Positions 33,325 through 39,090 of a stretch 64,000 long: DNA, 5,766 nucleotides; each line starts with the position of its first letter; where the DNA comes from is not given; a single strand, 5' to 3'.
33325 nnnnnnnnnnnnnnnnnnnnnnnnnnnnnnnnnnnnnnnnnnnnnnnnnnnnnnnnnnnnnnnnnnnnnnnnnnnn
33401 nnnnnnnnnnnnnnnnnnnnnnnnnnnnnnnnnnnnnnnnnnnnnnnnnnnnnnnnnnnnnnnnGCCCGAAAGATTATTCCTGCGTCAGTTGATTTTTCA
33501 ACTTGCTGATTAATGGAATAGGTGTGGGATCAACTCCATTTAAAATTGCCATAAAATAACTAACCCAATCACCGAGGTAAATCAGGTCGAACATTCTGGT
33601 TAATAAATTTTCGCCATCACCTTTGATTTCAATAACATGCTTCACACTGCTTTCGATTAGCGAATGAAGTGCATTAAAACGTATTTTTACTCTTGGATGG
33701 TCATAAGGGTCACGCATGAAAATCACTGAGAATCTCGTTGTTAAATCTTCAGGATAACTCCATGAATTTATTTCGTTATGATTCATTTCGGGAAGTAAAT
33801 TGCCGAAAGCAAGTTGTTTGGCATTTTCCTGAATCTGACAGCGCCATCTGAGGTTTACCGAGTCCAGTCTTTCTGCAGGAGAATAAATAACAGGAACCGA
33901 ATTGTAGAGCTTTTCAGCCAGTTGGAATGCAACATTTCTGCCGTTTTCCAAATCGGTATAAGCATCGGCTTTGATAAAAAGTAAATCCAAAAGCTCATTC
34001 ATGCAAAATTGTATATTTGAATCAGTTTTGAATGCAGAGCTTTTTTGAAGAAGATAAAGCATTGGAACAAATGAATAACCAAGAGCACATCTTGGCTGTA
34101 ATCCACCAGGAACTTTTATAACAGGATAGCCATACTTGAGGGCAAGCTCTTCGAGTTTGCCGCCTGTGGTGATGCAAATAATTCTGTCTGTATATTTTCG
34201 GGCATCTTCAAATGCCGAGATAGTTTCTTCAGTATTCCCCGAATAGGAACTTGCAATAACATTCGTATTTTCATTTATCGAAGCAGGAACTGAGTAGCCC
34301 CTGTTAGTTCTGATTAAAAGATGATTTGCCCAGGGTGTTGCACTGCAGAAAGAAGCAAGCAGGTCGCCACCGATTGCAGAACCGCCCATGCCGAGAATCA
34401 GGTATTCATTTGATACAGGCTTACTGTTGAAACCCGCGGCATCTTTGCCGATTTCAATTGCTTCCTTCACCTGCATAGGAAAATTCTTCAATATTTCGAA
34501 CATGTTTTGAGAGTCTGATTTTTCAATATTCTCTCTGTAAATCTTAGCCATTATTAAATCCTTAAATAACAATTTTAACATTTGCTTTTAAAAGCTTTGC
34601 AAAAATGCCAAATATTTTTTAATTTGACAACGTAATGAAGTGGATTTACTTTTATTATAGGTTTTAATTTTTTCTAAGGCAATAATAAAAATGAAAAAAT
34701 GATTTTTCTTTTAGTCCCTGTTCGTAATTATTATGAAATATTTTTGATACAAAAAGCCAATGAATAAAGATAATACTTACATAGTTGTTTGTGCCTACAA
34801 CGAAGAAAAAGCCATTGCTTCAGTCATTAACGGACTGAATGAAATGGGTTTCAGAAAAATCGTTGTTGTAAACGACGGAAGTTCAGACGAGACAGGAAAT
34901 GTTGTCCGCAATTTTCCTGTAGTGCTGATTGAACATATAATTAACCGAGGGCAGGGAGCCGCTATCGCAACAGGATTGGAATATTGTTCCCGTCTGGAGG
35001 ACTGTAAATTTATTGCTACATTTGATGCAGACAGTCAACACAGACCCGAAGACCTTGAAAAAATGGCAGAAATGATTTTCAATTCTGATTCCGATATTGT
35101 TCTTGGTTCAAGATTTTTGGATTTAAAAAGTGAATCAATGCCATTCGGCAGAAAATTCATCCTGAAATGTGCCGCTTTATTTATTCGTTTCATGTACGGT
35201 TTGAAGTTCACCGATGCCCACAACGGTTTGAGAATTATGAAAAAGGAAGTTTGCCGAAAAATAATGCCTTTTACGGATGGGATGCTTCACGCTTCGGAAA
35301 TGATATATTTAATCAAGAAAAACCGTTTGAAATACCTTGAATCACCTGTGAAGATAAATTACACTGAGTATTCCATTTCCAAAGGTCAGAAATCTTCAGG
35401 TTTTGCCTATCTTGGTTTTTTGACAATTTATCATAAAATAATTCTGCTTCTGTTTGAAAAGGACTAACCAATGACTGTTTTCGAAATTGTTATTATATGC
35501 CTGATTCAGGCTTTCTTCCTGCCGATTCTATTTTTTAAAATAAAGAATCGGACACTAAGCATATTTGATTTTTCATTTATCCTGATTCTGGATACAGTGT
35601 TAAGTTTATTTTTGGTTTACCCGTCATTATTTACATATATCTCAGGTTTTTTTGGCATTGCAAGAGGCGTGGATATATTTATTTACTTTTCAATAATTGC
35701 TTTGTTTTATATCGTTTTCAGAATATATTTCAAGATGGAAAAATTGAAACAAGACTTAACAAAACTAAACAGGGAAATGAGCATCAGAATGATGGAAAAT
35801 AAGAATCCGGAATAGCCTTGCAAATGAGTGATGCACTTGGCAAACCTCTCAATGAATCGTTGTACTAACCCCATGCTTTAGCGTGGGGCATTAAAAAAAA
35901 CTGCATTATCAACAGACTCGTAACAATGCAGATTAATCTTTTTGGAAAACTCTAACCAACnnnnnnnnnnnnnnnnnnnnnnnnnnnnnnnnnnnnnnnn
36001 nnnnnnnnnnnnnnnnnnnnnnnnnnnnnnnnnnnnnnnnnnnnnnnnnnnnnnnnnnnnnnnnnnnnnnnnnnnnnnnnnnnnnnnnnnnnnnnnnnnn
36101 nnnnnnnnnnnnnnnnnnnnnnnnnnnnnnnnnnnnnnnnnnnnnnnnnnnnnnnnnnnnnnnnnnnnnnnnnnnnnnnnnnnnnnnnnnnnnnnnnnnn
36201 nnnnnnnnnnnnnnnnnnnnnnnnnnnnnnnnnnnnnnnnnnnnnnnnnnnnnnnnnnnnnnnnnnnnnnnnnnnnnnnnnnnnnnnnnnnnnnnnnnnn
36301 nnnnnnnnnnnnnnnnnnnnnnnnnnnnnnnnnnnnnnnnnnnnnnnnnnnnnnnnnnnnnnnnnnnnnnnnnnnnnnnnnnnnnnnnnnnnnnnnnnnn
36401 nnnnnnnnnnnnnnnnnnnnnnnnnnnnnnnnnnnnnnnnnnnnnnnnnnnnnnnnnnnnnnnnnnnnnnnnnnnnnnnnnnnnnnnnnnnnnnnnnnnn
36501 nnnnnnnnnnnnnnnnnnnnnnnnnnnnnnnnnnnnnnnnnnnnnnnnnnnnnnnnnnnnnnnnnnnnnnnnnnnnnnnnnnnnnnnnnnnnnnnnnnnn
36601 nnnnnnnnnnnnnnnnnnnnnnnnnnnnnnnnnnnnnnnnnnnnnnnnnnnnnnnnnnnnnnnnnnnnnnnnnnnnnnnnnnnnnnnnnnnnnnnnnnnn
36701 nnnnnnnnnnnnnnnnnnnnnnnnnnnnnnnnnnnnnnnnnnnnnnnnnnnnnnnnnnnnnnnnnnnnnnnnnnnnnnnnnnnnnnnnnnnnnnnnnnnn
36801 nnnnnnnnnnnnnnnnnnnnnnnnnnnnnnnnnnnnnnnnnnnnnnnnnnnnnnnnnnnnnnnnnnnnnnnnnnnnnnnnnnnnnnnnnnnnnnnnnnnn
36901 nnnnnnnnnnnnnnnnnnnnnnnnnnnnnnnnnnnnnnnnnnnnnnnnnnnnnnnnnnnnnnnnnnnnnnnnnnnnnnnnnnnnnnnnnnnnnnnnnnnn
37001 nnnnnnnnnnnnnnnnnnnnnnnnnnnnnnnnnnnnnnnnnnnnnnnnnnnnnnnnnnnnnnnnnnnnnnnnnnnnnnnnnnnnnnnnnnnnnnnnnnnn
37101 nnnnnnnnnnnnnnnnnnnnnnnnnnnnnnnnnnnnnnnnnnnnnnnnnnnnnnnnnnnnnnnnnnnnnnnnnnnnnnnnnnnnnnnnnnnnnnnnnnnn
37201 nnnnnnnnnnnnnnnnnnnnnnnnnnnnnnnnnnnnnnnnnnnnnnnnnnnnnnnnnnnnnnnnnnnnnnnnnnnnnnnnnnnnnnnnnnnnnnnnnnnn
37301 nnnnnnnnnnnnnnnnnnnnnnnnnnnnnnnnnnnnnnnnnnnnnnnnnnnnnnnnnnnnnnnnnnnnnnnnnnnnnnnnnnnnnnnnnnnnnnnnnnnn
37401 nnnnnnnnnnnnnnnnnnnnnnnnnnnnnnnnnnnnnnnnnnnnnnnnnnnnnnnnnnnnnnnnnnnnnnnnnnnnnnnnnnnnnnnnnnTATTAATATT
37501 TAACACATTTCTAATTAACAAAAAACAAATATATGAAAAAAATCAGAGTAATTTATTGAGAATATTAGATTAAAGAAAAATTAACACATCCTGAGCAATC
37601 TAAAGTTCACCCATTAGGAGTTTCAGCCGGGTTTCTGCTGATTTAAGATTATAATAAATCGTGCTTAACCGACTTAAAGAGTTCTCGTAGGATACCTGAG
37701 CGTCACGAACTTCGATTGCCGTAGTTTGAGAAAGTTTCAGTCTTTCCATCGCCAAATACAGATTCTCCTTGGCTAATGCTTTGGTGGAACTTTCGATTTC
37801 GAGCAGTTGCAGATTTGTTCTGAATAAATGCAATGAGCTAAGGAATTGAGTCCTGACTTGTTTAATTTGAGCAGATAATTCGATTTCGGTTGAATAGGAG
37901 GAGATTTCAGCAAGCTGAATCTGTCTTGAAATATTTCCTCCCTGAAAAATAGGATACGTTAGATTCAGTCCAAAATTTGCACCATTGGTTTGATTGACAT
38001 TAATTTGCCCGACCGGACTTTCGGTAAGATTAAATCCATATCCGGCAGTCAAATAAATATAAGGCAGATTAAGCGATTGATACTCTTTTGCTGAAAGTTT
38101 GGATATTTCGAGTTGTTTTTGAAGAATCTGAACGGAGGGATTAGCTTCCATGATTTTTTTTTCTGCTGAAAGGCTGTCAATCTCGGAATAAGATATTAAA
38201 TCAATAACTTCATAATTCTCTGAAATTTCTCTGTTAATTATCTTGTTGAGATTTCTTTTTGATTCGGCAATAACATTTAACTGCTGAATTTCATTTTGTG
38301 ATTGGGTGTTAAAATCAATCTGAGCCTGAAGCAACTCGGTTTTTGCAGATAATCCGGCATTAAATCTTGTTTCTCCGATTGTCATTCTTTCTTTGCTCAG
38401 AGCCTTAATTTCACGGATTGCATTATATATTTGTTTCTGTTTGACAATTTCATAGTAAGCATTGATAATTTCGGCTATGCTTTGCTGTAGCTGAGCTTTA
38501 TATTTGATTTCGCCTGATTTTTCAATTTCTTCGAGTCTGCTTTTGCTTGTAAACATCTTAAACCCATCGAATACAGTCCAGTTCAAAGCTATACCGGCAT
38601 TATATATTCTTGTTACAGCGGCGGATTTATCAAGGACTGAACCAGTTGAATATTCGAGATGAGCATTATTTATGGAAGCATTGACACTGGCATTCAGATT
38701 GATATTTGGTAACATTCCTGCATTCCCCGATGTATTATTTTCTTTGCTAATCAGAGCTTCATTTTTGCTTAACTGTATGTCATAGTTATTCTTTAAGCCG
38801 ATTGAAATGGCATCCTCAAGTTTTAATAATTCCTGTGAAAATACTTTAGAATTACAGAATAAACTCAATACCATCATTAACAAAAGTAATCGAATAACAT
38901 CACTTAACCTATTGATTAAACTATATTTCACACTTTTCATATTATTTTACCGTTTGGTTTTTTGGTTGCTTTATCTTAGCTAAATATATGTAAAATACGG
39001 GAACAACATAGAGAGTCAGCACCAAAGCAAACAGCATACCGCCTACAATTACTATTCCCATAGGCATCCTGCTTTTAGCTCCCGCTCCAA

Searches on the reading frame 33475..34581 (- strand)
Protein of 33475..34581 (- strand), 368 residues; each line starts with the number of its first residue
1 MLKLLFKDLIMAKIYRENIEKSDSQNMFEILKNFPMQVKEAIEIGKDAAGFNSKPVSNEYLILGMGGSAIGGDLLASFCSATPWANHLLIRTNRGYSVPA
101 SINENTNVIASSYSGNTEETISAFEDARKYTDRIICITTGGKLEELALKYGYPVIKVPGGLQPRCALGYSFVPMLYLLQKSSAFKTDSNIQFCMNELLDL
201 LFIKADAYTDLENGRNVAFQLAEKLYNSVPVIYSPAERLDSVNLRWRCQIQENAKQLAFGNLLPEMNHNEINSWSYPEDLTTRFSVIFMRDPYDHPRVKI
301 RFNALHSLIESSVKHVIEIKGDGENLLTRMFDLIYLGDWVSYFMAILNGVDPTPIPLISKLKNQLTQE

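Call 87: search_protein_families(library=pfam, proteins=[window:33475-34581:-], max_evalue=0.000001)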
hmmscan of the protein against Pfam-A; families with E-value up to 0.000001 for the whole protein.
window:33475-34581:- (368 aa): 1 family
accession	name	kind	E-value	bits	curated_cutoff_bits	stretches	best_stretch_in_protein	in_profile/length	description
PF10432.14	bact-PGI_C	-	4.6e-51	173.2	24.5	1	216-365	3-151/151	Bacterial phospho-glucose isomerase C-terminal SIS domain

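Call 94: search_protein_families(library=ncbifam, proteins=[window:33475-34581:-], max_evalue=0.00001)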
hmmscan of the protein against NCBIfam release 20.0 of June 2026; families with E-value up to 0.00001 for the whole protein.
window:33475-34581:- (368 aa): 6 families
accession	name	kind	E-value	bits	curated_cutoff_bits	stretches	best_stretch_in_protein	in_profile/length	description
NF006426.0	PRK08674.1-6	subfamily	1.7e-104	349.5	295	1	17-367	6-351/354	bifunctional phosphoglucose/phosphomannose isomerase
NF006425.0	PRK08674.1-5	equivalog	8.1e-92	307.9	471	1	17-367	9-355/358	bifunctional phosphoglucose/phosphomannose isomerase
TIGR02128.1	G6PI_arch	equivalog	6.3e-79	265.1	213.9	1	38-365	5-307/308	bifunctional phosphoglucose/phosphomannose isomerase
NF006423.0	PRK08674.1-2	equivalog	7e-76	255.1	254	1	27-365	3-316/317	bifunctional phosphoglucose/phosphomannose isomerase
NF006424.0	PRK08674.1-3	equivalog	1.9e-41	142.7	730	1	19-366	12-353/355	bifunctional phosphoglucose/phosphomannose isomerase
NF006422.0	PRK08674.1-1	subfamily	1e-40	140.1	317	1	57-365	24-295/302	bifunctional phosphoglucose/phosphomannose isomerase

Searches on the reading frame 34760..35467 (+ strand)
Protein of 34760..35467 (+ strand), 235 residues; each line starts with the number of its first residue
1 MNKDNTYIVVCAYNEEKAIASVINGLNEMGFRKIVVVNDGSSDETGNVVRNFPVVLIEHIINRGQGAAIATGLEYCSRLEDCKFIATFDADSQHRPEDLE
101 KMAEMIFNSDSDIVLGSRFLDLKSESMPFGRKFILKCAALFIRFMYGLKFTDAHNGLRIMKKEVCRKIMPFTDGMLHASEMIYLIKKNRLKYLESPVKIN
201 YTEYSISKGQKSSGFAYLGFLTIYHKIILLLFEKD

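Call 92: search_protein_families(library=pfam, proteins=[window:34760-35467:+], max_evalue=0.00001)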
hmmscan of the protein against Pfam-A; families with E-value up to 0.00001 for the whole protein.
window:34760-35467:+ (235 aa): 1 family
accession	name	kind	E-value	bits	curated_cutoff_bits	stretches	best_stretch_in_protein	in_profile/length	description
PF00535.33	Glycos_transf_2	-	9.9e-25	87.8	23.3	1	8-168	2-167/168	Glycosyl transferase family 2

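Call 93: search_solved_structures(query=window:34760-35467:+, max_evalue=0.001)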
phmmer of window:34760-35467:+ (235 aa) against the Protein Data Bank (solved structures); distinct sequences matched with E-value up to 0.001: 4.
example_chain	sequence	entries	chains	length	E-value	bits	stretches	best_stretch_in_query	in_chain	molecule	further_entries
5mlz_A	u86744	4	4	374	3.3e-12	49.9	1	8-218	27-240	Dolichol monophosphate mannose synthase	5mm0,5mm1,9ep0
6p61_A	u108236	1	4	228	5.7e-05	26.2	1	7-99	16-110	Glycosyltransferase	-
2z87_A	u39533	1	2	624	7.1e-05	25.9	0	5-122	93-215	Chondroitin synthase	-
2z86_A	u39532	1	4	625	7.1e-05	25.9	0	5-122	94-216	Chondroitin synthase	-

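Call 94: search_protein_families(library=ncbifam, proteins=[window:34760-35467:+], max_evalue=0.00001)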
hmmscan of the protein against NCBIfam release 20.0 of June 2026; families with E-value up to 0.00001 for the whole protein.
window:34760-35467:+ (235 aa): 11 families
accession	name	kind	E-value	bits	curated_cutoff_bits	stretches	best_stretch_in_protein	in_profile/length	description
NF058614.1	PPMAGASynPpgS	equivalog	4.8e-55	186.4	370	1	6-211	2-208/226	polyprenyl-phospho-N-acetylgalactosaminyl synthase PpgS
TIGR04182.1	glyco_TIGR04182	equivalog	9.2e-21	74.5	325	1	8-198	4-189/293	S-layer glycoprotein N-glycosyltransferase AglJ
NF041391.1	DPhHxTase_Halo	equivalog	1.3e-14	53.7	375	1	11-203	2-185/213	dolichyl-phosphate hexose transferase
TIGR03937.1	PgaC_IcaA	equivalog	1.8e-08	33.8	422.3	1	6-93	47-137/407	poly-beta-1,6-N-acetyl-D-glucosamine synthase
NF007482.0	PRK10073.1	equivalog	2.7e-08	33.2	423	1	6-114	8-118/334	glycosyltransferase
NF047588.1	GlcsyltransPgfSStrep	equivalog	3.8e-07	29.6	500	1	8-170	5-169/308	glycosyltransferase PgfS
NF047683.1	TeichurnBiosyTuaG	equivalog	5.1e-07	29.6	400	1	5-108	7-113/252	teichuronic acid biosynthesis protein TuaG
TIGR03965.1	mycofact_glyco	equivalog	7.7e-07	28.3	280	1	5-110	75-183/467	mycofactocin biosynthesis glycosyltransferase MftF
NF041875.1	EPS_EpsD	equivalog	2e-06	27.4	370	1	8-129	3-128/325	exopolysaccharide biosynthesis glycosyltransferase EpsD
NF007986.1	PRK10714.1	equivalog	2.5e-06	26.8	529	1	6-165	8-169/316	undecaprenyl-phosphate 4-deoxy-4-formamido-L-arabinose transferase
TIGR04283.1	glyco_like_mftF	equivalog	9.6e-06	25.3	182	0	8-125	3-114/221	TIGR04283 family arsenosugar biosynthesis glycosyltransferase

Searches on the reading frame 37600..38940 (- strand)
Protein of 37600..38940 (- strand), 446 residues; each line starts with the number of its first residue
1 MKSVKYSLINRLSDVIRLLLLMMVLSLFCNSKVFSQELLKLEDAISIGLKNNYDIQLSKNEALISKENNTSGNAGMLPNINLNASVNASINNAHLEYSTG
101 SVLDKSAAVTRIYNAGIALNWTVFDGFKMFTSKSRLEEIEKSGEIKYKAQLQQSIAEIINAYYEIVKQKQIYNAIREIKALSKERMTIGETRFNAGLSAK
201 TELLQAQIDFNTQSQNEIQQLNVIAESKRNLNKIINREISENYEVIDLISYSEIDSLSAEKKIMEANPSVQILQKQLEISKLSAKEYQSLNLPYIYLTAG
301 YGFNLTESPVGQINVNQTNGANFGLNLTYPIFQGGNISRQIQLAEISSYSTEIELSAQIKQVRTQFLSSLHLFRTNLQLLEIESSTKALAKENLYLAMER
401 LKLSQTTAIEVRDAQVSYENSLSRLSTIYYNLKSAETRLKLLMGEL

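Call 72: search_protein_families(library=pfam, proteins=[window:37600-38940:-], max_evalue=0.000001)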
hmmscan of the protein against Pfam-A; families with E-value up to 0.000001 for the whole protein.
window:37600-38940:- (446 aa): 1 family
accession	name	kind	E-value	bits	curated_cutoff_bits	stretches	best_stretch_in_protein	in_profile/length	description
PF02321.23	OEP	-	2.4e-48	164.8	22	2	260-444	5-187/187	Outer membrane efflux protein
